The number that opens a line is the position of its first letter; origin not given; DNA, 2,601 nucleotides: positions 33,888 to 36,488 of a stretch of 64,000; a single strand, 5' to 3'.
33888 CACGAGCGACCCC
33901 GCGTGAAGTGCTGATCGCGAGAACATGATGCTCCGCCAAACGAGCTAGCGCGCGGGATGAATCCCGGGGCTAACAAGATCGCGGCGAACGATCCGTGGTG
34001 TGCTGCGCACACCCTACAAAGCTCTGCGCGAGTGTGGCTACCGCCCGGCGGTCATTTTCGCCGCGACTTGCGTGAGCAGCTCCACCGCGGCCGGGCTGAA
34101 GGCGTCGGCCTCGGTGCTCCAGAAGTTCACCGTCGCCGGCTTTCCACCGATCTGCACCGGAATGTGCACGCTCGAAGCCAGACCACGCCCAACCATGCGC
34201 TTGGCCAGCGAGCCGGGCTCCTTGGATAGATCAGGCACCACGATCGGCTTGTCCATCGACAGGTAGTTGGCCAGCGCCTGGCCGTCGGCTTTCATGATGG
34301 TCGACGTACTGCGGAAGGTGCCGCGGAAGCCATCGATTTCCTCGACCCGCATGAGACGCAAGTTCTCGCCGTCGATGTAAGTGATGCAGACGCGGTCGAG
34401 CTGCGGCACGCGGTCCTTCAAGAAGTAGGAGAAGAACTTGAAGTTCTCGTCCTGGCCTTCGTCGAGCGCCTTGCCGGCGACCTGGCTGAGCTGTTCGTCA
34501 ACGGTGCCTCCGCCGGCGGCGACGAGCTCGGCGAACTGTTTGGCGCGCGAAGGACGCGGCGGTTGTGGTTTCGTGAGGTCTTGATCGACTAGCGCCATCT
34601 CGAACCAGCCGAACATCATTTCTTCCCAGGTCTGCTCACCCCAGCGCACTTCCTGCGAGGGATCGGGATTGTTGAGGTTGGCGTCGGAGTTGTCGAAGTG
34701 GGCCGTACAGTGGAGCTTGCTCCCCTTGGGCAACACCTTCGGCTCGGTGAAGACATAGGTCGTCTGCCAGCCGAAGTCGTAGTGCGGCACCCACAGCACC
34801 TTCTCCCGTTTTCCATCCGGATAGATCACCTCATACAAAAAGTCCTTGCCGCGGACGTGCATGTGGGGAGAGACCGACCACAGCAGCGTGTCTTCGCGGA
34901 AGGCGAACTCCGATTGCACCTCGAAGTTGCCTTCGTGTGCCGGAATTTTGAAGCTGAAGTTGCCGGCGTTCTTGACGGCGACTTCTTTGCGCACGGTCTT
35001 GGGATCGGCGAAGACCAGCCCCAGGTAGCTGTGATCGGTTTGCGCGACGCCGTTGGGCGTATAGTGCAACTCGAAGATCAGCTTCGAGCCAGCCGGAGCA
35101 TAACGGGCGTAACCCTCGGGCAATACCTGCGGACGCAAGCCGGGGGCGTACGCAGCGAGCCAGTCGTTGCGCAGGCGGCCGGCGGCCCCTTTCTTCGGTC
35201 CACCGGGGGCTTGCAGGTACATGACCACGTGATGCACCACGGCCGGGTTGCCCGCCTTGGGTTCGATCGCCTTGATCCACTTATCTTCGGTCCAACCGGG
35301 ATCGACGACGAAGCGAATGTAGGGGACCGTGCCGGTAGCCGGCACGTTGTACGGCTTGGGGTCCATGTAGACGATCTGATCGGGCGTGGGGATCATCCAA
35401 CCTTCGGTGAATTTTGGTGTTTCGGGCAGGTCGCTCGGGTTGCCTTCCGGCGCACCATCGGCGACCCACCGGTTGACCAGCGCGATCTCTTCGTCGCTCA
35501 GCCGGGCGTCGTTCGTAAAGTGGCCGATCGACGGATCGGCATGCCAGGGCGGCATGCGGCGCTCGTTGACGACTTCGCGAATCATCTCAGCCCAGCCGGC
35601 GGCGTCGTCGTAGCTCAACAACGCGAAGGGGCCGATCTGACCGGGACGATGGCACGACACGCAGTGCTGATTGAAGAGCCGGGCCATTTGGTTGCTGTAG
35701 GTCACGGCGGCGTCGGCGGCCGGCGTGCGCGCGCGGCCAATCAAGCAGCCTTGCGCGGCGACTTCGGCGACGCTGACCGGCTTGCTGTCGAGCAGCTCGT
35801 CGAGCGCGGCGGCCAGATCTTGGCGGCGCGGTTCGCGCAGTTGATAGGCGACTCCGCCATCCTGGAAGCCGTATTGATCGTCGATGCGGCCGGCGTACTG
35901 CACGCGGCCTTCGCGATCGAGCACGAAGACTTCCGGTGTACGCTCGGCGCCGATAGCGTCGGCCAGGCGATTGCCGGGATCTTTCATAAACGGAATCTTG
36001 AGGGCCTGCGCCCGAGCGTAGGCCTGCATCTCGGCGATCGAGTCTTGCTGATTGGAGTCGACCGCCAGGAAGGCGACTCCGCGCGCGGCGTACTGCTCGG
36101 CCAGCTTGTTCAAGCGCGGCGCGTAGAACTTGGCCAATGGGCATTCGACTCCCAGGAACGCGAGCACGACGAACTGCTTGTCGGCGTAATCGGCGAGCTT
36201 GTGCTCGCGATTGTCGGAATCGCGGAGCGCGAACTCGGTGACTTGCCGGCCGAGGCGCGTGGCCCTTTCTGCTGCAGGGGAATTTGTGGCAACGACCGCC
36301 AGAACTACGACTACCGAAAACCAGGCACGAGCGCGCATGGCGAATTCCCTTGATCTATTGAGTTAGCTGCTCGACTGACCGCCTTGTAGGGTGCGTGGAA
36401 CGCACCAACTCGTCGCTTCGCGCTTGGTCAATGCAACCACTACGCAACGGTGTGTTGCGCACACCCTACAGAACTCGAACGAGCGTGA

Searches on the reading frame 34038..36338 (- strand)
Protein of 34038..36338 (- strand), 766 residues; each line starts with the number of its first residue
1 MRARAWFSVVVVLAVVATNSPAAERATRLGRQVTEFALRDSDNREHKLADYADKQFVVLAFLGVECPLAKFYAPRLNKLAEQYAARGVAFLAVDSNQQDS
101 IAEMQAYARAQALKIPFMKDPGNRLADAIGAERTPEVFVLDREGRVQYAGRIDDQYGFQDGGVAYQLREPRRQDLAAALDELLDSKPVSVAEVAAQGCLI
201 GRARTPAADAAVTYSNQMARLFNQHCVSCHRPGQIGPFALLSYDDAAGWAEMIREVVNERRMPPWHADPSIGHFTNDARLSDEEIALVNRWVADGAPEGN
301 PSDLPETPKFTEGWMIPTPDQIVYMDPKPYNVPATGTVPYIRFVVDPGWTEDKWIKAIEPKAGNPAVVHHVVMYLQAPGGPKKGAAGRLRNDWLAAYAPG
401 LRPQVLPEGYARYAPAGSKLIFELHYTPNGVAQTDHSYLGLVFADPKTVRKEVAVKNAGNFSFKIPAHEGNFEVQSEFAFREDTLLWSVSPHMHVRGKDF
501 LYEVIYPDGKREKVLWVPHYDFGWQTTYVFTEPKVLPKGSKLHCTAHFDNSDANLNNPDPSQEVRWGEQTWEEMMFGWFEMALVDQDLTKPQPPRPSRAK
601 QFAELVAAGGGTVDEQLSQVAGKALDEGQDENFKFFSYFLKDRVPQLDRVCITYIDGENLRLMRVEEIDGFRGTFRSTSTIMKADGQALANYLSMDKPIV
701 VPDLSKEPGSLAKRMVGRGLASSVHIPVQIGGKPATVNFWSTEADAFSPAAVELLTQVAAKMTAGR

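Call 17: search_protein_families(library=pfam, proteins=[window:34038-36338:-], max_evalue=0.001)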
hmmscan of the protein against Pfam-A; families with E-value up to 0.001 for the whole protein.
window:34038-36338:- (766 aa): 5 families
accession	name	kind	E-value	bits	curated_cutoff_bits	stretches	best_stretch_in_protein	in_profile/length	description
PF00578.27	AhpC-TSA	-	1.1e-18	67.8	26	1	30-148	2-123/124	AhpC/TSA family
PF08534.16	Redoxin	-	9.4e-18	64.8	26.6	1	30-153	3-135/148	Redoxin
PF13905.12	Thioredoxin_8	-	3.5e-07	30.9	27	1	56-146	3-94/94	Thioredoxin-like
PF13442.11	Cytochrome_CBB3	-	3.1e-06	27.8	27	1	217-267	5-53/68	Cytochrome C oxidase, cbb3-type, subunit III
PF13185.12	GAF_2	-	1.7e-05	25.5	28.6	1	686-762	53-131/136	GAF domain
